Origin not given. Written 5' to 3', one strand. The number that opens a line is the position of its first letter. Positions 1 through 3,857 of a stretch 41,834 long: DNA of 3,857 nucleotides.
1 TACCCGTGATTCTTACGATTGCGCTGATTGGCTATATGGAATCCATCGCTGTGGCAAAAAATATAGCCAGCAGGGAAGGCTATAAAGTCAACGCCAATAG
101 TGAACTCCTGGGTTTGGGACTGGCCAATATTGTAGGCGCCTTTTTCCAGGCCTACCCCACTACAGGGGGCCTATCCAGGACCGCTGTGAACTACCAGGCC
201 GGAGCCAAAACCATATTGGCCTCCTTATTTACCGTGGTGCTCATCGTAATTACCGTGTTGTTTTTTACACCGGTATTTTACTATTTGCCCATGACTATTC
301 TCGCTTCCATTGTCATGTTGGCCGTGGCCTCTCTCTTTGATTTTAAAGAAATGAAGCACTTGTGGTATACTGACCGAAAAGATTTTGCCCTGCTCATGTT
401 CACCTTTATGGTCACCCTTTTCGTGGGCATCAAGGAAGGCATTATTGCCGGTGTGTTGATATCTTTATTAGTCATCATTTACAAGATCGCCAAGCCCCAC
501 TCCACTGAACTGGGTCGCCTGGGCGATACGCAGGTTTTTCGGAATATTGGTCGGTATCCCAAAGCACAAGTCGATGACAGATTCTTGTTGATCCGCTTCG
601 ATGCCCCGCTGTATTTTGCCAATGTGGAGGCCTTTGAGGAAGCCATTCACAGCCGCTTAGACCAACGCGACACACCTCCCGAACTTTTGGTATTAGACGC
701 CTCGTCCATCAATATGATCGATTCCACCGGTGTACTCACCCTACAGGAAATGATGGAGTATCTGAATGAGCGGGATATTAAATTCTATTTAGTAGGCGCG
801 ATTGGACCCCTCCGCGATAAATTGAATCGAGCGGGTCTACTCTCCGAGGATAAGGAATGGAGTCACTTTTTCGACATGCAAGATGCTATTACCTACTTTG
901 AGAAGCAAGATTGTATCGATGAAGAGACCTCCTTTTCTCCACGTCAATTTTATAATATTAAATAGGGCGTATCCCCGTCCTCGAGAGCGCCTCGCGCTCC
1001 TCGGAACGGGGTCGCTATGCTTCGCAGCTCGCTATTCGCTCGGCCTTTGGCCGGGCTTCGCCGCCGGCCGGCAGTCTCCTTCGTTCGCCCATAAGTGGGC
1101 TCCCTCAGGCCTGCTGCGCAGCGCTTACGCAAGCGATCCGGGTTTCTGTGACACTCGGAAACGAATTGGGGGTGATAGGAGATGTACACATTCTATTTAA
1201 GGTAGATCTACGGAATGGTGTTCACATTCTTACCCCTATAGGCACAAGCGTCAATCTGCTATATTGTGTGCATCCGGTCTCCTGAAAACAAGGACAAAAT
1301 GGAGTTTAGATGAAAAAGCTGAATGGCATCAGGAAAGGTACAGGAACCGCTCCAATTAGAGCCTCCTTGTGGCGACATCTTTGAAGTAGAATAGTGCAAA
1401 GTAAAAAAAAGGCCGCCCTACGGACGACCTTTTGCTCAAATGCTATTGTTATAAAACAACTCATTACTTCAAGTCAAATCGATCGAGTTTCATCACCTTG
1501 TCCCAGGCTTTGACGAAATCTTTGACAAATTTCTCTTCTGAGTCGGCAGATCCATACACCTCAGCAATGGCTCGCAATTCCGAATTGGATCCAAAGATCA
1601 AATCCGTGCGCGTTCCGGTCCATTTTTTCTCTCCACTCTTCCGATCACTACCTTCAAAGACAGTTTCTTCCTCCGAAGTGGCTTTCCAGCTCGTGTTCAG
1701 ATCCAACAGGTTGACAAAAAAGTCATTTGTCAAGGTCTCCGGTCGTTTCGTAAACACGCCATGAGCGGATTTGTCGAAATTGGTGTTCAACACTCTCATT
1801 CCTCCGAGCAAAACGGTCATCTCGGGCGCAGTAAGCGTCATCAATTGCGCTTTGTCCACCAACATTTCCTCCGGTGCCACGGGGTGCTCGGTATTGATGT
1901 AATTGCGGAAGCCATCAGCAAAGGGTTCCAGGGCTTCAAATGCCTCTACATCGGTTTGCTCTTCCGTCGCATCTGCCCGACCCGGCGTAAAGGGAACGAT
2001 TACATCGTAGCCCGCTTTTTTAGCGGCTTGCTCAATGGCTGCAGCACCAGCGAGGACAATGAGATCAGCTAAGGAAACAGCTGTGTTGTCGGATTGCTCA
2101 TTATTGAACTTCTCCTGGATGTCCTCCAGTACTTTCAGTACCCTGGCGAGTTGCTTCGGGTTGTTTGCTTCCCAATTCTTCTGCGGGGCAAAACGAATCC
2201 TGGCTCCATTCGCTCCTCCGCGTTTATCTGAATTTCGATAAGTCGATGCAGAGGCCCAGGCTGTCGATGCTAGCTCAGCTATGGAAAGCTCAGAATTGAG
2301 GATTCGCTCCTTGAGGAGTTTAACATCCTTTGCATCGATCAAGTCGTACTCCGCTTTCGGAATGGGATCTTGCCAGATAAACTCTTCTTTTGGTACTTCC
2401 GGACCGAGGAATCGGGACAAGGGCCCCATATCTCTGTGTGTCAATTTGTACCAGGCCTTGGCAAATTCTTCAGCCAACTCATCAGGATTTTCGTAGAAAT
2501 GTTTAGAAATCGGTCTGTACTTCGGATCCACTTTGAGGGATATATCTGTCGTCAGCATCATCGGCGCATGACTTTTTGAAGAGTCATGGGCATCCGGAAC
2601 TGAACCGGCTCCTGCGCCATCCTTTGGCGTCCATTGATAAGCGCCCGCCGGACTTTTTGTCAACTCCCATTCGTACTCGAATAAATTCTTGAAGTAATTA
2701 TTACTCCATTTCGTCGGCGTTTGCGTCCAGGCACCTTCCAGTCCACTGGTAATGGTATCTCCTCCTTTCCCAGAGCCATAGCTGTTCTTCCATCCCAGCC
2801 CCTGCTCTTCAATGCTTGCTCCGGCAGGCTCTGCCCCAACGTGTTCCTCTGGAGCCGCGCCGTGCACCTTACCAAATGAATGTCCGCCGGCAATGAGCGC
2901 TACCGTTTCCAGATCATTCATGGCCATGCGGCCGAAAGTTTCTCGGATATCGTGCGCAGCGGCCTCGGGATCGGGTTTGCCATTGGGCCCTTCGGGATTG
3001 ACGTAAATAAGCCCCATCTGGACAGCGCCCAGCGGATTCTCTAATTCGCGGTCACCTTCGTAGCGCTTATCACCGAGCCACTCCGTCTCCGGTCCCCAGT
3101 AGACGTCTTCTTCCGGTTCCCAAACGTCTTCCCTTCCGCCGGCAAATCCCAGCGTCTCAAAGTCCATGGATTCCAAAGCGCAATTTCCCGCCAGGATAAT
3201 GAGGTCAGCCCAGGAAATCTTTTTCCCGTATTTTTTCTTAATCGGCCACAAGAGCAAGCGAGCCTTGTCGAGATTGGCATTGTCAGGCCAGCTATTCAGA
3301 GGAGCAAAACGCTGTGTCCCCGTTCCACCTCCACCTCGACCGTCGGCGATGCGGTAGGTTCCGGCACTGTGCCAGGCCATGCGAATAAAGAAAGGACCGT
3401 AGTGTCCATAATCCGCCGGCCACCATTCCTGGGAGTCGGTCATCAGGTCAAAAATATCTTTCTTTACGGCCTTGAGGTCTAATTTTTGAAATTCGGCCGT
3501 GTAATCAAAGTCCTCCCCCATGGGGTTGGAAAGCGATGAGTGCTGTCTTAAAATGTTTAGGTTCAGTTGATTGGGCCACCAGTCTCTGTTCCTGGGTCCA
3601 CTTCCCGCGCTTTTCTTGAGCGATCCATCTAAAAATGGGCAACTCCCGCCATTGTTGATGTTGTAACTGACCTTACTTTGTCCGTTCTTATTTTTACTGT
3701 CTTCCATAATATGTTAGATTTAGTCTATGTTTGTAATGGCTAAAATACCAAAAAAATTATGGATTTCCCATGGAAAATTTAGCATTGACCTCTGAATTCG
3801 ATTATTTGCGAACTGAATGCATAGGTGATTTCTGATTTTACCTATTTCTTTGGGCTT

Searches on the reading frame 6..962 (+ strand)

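Call 51: search_protein_families(library=pfam, proteins=[window:6-962:+], max_evalue=0.001)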
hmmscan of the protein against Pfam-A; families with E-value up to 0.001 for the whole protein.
window:6-962:+ (319 aa): 2 families
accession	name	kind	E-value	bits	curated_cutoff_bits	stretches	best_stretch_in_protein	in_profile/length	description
PF00916.26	Sulfate_transp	-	7.1e-43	147.2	23.2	1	2-133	248-380/380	Sulfate permease family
PF01740.26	STAS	-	2.4e-18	66.3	22.6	1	184-281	1-96/106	STAS domain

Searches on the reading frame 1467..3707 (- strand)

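Call 51: search_protein_families(library=pfam, proteins=[window:1467-3707:-], max_evalue=0.001)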
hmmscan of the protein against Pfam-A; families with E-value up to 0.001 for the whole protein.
window:1467-3707:- (747 aa): 1 family
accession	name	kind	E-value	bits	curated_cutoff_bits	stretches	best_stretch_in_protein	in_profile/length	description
PF00141.28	peroxidase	-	6.8e-76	255.6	27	2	98-406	10-236/237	Peroxidase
